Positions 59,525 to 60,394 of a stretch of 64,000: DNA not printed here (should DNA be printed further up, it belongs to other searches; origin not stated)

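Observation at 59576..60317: Gene of unknown function inserted downstream of tuf between duplicated copies of the tuf terminator region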

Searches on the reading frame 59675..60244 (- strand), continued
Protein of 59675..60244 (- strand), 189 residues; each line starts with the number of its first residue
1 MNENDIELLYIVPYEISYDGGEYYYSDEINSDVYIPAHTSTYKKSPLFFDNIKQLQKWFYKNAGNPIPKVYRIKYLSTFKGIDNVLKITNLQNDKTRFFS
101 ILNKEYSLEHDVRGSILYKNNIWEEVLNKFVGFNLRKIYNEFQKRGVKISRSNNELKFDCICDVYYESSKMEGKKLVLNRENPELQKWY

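Call 54: fold_search(model_id=the predicted structure, library=pdb)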
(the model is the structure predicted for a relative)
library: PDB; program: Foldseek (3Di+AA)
matches with E <= 10: 211; with E <= 0.001: 0
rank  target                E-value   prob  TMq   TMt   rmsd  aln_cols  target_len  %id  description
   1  4gkr_A                6.0e-02  0.38  0.12  0.08  14.8       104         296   10  Structure of the C-terminal motor domain of Kar3 from Candida glabrata (released 2012-10-03)
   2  1f9u                  2.2e-01  0.18  0.13  0.09  13.9       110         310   10  CRYSTAL STRUCTURES OF MUTANTS REVEAL A SIGNALLING PATHWAY FOR ACTIVATION OF THE KINESIN MOTOR ATPASE (released 2001-06-13)
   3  8c27_B                3.0e-01  0.14  0.17  0.22  13.4       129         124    9  Domain 3 of Group B Streptococcus pilus protein as scaffold for the display of foreign epitopes (released 2024-01-10)
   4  4gkr_B                3.4e-01  0.12  0.12  0.10  13.3       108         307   10  Structure of the C-terminal motor domain of Kar3 from Candida glabrata (released 2012-10-03)
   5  5vqp_A                3.4e-01  0.07  0.09  0.06  19.8        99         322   18  Crystal structure of human pro-TGF-beta1 (released 2017-11-15)
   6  2j9d_F                4.2e-01  0.16  0.14  0.20  10.8       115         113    9  Structure of GlnK1 with bound effectors indicates regulatory mechanism for ammonia uptake (released 2007-01-16)
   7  2o5n_A                4.2e-01  0.07  0.13  0.10  16.2       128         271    8  Crystal structure of a Viral Glycoprotein (released 2007-09-25)
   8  8rex_C                4.7e-01  0.10  0.13  0.12  19.1       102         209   17  CryoEM structure of mouse GARP-lTGFbeta1 in complex with a Fab fragment derived from an activating antibody. (released 2025-06-25)
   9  4a04_B                5.0e-01  0.03  0.10  0.09  21.2       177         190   13  Structure of the DNA-bound T-box domain of human TBX1, a transcription factor associated with the DiGeorge syndrome (released 2011-10-12)
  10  9mgz_D                5.3e-01  0.33  0.17  0.22  14.5        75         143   15  Dunaliella tertiolecta PSI-LHCI-TIDI1 supercomplex (released 2025-06-25)
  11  9vfj_D                5.6e-01  0.60  0.19  0.19  15.1        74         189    8  PSI-LHCI of Euglena gracilis strain Z (released 2025-10-08)
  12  9m4f_D                5.6e-01  0.33  0.19  0.26  14.1        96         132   11  Photosystem I from the eukaryotic filamentous algae (released 2025-08-27)
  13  5lt4_B                5.6e-01  0.21  0.18  0.12  13.7       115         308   12  nucleotide-free kinesin-1 motor domain T92V mutant, P1 crystal form (released 2017-03-01)
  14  3t0q                  5.9e-01  0.21  0.17  0.11  13.4        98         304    9  Motor Domain Structure of the Kar3-like kinesin from Ashbya gossypii (released 2012-04-04)
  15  9m6x_S                5.9e-01  0.05  0.11  0.16  13.8       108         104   12  Cryo-EM structure of bacteriophage NF5 neck (released 2025-12-17)
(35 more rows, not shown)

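Call 55: fold_search(model_id=the predicted structure, library=viral)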
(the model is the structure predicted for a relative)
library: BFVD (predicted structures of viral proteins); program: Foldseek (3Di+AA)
matches with E <= 10: 502; with E <= 0.001: 0
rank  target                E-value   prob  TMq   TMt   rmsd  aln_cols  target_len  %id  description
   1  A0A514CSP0            1.5e-02  1.00  0.28  0.54   9.0        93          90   16  Uncharacterized protein [Achromobacter phage Motura]
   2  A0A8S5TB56            3.2e-02  0.96  0.20  0.34  11.3        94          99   10  Uncharacterized protein [Myoviridae sp. ctiX384]
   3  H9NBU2                6.6e-02  0.23  0.11  0.16  12.0       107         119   16  (no name in the UniProt tables at hand)
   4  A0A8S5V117            8.2e-02  0.95  0.19  0.40  13.2        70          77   16  Uncharacterized protein [Siphoviridae sp. ct3r22]
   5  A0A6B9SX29            1.1e-01  0.38  0.18  0.35  12.8       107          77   13  Uncharacterized protein [Bacillus phage SRT01hs]
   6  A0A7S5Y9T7            1.1e-01  0.94  0.22  0.37   6.5        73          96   18  (no name in the UniProt tables at hand)
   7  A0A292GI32            1.3e-01  0.95  0.22  0.40   5.3        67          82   18  (no name in the UniProt tables at hand)
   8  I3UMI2                1.3e-01  0.85  0.21  0.35   8.9        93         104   10  Uncharacterized protein [Colwellia phage 9A]
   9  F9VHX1                1.3e-01  0.20  0.14  0.14  11.7       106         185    9  (no name in the UniProt tables at hand)
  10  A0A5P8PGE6            1.5e-01  0.20  0.13  0.19   9.6        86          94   13  (no name in the UniProt tables at hand)
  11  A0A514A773            1.6e-01  0.30  0.12  0.19  10.9        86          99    7  (no name in the UniProt tables at hand)
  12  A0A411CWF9            1.8e-01  0.38  0.25  0.35  17.2       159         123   12  (no name in the UniProt tables at hand)
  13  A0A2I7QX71            2.0e-01  0.94  0.25  0.56   4.2        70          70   10  (no name in the UniProt tables at hand)
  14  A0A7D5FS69            2.0e-01  0.09  0.10  0.13  14.2       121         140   10  (no name in the UniProt tables at hand)
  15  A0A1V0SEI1            2.1e-01  0.10  0.09  0.03  14.9        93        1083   13  Endonuclease/exonuclease/phosphatase family protein [Indivirus ILV1]
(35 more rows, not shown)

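Call 61: search_protein_families(library=ncbifam, proteins=[window:59675-60244:-], max_evalue=1)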
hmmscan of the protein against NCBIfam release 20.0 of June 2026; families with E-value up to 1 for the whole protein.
window:59675-60244:- (189 aa): 0 families

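Call 62: search_solved_structures(query=A3, max_evalue=1)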
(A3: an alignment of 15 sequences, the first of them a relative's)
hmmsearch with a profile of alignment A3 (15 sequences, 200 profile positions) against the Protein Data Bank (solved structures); distinct sequences matched with E-value up to 1: 0.

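Call 64: search_protein_families(library=pfam, alignment_id=A3, max_evalue=0.1)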
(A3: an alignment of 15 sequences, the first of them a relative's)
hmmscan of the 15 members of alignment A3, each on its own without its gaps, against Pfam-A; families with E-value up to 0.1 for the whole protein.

A. member 1, P0001 (189 aa): 0 families

B. families by the number of members that match (of 15 scanned): 8 families
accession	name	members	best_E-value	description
PF18173.6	bacHORMA_2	1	0.012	Bacterial HORMA domain 2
PF17290.8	Arena_ncap_C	1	0.023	Arenavirus nucleocapsid C-terminal domain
PF17723.7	RHH_8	1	0.026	Ribbon-Helix-Helix transcriptional regulator family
PF12156.14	ATPase-cat_bd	1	0.032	Putative metal-binding domain of cation transport ATPase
PF00647.24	EF1G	1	0.04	Elongation factor 1 gamma, conserved domain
PF12930.12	DUF3836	1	0.066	Family of unknown function (DUF3836)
PF03337.18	Pox_F12L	1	0.072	Poxvirus F12L protein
PF05064.18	Nsp1_C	1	0.091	Nsp1-like C-terminal region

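Call 65: search_protein_families(library=phrogs, alignment_id=A3, max_evalue=0.1)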
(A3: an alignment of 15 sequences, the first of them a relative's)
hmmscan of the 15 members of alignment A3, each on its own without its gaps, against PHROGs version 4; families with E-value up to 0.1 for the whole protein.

A. member 1, P0001 (189 aa): 0 families

B. families by the number of members that match (of 15 scanned): 8 families
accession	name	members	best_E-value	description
phrog_2055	-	1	0.00061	Kil protein for bacterial septation inhibition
phrog_7046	-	1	0.0078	-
phrog_27632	-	1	0.013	-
phrog_9122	-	1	0.015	-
phrog_17356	-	1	0.016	-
phrog_8803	-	1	0.02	-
phrog_12518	-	1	0.063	-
phrog_15595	-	1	0.092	-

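Call 66: search_protein_families(library=padloc, alignment_id=A3, max_evalue=0.1)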
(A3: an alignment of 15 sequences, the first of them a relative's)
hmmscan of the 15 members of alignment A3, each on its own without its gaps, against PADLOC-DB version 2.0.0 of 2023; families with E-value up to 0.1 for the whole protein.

A. member 1, P0001 (189 aa): 1 family
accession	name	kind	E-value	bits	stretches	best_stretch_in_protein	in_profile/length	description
PDLC01500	Csm3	-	0.085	10.9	0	69-82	20-33/171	"CAS-III-A,CAS-III-D; effector_G7"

B. families by the number of members that match (of 15 scanned): 2 families
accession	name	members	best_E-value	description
PDLC04388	PDC-M06B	1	0.024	-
PDLC01500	Csm3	1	0.085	"CAS-III-A,CAS-III-D; effector_G7"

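Call 67: search_dna_similar(query=window:59675-60244:-, collection=phages, mode=protein, max_evalue=0.01)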
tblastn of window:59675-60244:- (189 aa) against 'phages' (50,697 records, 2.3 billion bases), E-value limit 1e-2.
No match.

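Call 68: search_dna_similar(query=window:59675-60244:-, collection=plasmids, mode=protein, max_evalue=0.01)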
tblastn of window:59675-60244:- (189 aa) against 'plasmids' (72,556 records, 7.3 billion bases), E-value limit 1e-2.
No match.

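Call 72: find_related_loci(query=A4, collection=viral_contigs, flank=6000)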
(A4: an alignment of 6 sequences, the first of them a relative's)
Query A4 (198 aa) in viral_contigs; peptide patterns used: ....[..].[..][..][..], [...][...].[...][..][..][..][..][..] (x = any residue, [..] = any of these).
372 stretches matched a pattern, but none encodes a relative of the query by tblastn (E <= 1e-3).

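Call 73: find_related_loci(query=A5, collection=viral_contigs, flank=6000)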
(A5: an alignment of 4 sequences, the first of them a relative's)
Query A5 (210 aa) in viral_contigs; peptide patterns used: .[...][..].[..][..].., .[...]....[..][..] (x = any residue, [..] = any of these).
140 stretches matched a pattern, but none encodes a relative of the query by tblastn (E <= 1e-3).

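Call 83: list_cluster_members(proteins=[P0001, P0042, P0015])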
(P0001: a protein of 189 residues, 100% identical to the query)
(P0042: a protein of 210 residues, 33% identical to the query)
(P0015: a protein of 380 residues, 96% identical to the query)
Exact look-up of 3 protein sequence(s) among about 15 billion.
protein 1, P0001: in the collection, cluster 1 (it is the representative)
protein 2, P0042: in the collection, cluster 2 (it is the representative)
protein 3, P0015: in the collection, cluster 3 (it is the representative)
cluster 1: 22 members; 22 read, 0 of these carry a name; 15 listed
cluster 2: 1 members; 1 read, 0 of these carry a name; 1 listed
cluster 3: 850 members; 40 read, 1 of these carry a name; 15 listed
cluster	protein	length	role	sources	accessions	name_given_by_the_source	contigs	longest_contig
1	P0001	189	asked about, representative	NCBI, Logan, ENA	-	-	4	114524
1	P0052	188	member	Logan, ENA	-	-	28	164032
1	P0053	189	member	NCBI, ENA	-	-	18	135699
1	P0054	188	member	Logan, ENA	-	-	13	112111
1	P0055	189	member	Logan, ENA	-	-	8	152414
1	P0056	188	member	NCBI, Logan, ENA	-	-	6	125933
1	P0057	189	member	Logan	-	-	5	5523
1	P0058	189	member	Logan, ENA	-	-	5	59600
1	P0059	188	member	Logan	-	-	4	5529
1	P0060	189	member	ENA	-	-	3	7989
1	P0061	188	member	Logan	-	-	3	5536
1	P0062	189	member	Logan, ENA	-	-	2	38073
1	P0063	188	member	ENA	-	-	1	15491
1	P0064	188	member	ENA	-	-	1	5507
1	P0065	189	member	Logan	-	-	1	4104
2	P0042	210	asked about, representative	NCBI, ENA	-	-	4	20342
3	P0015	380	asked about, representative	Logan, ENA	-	-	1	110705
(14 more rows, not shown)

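Call 85: find_encoding_contigs(protein=P0052, flank=2500, max_places=10)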
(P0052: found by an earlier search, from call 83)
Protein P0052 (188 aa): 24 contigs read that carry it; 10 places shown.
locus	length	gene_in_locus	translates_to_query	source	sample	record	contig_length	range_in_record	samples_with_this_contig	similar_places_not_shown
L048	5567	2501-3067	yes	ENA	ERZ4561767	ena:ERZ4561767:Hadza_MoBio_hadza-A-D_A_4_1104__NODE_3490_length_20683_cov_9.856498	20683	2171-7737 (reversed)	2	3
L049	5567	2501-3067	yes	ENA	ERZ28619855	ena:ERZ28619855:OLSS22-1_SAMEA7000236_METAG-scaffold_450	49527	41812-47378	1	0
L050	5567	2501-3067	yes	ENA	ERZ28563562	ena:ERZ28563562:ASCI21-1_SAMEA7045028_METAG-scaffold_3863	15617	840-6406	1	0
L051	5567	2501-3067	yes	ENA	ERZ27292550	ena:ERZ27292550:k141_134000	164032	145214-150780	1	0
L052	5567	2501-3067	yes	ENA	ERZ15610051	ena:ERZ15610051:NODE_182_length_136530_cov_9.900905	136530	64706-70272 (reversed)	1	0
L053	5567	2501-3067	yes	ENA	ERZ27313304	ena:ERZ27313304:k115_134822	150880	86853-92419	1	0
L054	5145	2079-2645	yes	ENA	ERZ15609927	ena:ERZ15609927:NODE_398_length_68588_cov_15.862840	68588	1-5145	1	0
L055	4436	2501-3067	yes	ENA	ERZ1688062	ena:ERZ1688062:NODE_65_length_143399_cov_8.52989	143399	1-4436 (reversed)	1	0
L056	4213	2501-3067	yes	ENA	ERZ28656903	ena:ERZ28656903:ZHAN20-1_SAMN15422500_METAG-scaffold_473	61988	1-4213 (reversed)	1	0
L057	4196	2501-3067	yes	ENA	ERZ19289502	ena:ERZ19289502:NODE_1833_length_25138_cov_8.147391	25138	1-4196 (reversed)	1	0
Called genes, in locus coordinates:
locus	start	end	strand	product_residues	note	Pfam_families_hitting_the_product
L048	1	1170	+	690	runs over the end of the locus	PF00009:GTP_EFTU, PF03144:GTP_EFTU_D2, PF22042:EF-G_D2, PF14492:EFG_III, PF16658:RF3_C (weak), PF03764:EFG_IV, PF00679:EFG_C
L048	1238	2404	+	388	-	PF00009:GTP_EFTU, PF03144:GTP_EFTU_D2, PF03143:GTP_EFTU_D3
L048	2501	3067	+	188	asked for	-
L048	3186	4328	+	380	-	-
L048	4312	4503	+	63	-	-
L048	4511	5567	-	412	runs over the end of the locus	PF02388:FemAB, PF13480:Acetyltransf_6 (faint)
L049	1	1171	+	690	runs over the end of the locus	PF00009:GTP_EFTU, PF03144:GTP_EFTU_D2, PF22042:EF-G_D2, PF14492:EFG_III, PF16658:RF3_C (weak), PF03764:EFG_IV, PF00679:EFG_C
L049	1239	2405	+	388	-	PF00009:GTP_EFTU, PF03144:GTP_EFTU_D2, PF03143:GTP_EFTU_D3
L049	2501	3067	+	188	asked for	-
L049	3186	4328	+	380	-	-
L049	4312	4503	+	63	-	-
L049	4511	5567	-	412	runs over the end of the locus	PF02388:FemAB, PF13480:Acetyltransf_6 (faint)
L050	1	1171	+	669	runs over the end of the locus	?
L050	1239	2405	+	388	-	PF00009:GTP_EFTU, PF03144:GTP_EFTU_D2, PF03143:GTP_EFTU_D3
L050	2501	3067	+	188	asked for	-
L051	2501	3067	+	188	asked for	-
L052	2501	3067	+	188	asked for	-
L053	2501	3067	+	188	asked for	-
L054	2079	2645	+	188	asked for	-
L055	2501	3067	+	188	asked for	-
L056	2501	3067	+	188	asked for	-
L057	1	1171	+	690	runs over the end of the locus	PF00009:GTP_EFTU, PF03144:GTP_EFTU_D2, PF22042:EF-G_D2, PF14492:EFG_III, PF16658:RF3_C (weak), PF03764:EFG_IV, PF00679:EFG_C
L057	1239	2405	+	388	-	PF00009:GTP_EFTU, PF03144:GTP_EFTU_D2, PF03143:GTP_EFTU_D3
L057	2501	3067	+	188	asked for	-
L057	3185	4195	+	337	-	?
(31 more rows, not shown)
